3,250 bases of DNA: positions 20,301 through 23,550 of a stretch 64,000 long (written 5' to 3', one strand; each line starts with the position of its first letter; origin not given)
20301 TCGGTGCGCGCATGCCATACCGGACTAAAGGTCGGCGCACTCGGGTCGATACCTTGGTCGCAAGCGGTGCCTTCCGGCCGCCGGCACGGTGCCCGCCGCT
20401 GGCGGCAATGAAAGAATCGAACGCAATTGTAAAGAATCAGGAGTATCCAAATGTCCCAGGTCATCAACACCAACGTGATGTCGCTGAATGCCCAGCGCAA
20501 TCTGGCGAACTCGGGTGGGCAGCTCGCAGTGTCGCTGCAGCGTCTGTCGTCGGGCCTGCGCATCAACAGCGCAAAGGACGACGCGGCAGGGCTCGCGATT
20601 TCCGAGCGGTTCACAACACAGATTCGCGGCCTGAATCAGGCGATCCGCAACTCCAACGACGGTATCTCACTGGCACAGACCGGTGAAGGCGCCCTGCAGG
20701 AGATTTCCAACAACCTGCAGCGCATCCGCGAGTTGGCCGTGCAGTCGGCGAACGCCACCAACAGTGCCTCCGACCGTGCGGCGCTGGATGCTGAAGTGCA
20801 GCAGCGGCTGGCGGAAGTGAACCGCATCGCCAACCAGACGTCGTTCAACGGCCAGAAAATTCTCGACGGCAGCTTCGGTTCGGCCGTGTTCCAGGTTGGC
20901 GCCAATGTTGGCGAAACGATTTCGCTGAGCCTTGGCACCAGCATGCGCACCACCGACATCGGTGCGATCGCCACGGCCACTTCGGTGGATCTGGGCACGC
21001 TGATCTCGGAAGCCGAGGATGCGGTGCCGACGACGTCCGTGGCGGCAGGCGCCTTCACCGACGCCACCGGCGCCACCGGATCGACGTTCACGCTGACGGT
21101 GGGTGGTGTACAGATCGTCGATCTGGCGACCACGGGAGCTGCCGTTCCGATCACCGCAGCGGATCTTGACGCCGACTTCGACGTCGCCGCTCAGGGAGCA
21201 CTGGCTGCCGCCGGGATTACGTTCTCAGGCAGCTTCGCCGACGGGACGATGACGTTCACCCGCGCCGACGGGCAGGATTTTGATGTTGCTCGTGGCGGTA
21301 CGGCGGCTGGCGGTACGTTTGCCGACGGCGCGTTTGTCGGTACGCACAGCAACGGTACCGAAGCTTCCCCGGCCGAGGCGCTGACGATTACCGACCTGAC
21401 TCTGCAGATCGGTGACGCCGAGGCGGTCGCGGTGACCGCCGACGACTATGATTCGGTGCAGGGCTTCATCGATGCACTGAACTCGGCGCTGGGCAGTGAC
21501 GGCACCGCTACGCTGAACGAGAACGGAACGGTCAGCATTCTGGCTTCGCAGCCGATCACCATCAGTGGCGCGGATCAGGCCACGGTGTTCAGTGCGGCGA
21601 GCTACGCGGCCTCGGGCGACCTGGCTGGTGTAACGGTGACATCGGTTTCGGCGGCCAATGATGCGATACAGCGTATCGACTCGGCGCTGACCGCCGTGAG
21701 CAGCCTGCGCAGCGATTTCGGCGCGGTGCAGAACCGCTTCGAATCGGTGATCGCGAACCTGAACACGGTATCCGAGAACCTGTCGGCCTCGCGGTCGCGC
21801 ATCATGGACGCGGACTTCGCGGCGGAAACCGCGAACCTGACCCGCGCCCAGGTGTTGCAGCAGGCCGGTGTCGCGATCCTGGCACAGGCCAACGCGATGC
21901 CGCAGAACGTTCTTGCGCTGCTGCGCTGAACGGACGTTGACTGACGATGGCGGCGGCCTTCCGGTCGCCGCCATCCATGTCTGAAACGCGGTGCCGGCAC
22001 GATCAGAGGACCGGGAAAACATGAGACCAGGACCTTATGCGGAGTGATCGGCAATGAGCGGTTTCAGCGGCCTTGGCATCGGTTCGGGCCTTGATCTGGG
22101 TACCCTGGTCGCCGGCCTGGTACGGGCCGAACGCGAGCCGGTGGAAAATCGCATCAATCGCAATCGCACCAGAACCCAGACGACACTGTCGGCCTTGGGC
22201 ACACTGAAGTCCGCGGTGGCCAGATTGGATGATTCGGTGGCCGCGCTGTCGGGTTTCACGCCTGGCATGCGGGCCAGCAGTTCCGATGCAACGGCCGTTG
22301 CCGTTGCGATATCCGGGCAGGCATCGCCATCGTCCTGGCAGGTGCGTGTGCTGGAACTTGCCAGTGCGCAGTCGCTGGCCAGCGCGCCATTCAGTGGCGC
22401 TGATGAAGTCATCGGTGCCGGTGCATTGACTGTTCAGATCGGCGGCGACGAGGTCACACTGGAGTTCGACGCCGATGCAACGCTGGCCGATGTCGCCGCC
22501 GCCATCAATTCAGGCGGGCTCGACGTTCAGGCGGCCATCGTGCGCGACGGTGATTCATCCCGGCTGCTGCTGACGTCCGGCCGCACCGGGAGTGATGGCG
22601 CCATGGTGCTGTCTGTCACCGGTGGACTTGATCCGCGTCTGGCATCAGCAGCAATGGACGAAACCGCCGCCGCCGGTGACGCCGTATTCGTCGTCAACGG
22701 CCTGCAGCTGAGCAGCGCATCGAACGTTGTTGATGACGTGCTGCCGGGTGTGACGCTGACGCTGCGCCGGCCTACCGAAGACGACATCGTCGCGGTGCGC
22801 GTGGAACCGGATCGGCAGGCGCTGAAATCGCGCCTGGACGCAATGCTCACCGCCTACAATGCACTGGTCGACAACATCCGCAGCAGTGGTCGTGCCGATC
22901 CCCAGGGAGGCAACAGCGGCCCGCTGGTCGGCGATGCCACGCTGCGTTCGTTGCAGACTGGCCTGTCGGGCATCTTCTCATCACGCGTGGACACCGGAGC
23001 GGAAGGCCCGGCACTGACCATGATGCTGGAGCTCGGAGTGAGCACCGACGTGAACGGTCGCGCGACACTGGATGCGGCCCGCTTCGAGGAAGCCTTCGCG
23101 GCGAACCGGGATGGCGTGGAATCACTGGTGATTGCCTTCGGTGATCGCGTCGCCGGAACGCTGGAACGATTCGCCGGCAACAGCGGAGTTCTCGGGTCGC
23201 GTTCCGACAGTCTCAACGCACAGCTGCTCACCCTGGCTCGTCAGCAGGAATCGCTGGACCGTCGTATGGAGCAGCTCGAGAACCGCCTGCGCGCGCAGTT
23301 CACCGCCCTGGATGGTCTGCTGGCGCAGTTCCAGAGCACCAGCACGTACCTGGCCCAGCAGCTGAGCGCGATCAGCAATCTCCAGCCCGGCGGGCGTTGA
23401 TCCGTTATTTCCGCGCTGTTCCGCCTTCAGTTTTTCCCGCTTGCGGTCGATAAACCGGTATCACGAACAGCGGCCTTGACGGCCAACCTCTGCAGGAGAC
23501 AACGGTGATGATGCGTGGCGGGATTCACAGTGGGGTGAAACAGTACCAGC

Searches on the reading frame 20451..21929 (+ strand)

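Call 19: search_protein_families(library=pfam, proteins=[window:20451-21929:+])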
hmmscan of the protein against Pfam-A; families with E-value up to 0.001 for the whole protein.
window:20451-21929:+ (492 aa): 2 families
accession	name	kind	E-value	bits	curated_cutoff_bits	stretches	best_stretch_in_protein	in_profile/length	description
PF00669.25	Flagellin_N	-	7.2e-46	156.1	26.6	1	5-141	1-137/139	Bacterial flagellin N-terminal helical region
PF00700.27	Flagellin_C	-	2.1e-28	98.9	23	1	406-491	1-86/86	Bacterial flagellin C-terminal helical region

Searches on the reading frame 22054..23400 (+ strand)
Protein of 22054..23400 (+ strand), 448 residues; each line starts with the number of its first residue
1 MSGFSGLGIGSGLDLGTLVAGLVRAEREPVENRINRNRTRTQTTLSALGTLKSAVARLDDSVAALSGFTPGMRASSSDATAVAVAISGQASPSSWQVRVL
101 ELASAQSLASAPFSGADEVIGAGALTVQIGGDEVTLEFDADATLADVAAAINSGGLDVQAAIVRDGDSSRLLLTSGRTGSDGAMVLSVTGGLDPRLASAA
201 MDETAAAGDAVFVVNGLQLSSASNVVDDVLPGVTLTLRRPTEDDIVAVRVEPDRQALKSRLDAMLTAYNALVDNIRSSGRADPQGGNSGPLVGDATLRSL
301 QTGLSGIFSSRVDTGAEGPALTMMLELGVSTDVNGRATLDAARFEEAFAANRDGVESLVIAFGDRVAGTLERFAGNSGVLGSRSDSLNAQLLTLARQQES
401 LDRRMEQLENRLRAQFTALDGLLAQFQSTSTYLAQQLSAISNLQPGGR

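Call 19: search_protein_families(library=pfam, proteins=[window:22054-23400:+])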
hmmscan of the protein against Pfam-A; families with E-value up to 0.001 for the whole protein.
window:22054-23400:+ (448 aa): 4 families
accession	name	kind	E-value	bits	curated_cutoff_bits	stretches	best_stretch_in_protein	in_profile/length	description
PF07195.17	FliD_C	-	2.3e-43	148.7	25.4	1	207-427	1-235/236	Flagellar hook-associated protein 2 C-terminus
PF02465.23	FliD_N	-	3.5e-16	60.1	24.8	1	11-106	1-97/97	Flagellar hook-associated protein 2 N-terminus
PF07196.18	Flagellin_IN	-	1.2e-06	29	22.7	1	128-176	8-54/55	Flagellin hook IN motif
PF16331.10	TolA_bind_tri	-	0.0003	21.2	30.1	1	382-430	25-73/76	TolA binding protein trimerisation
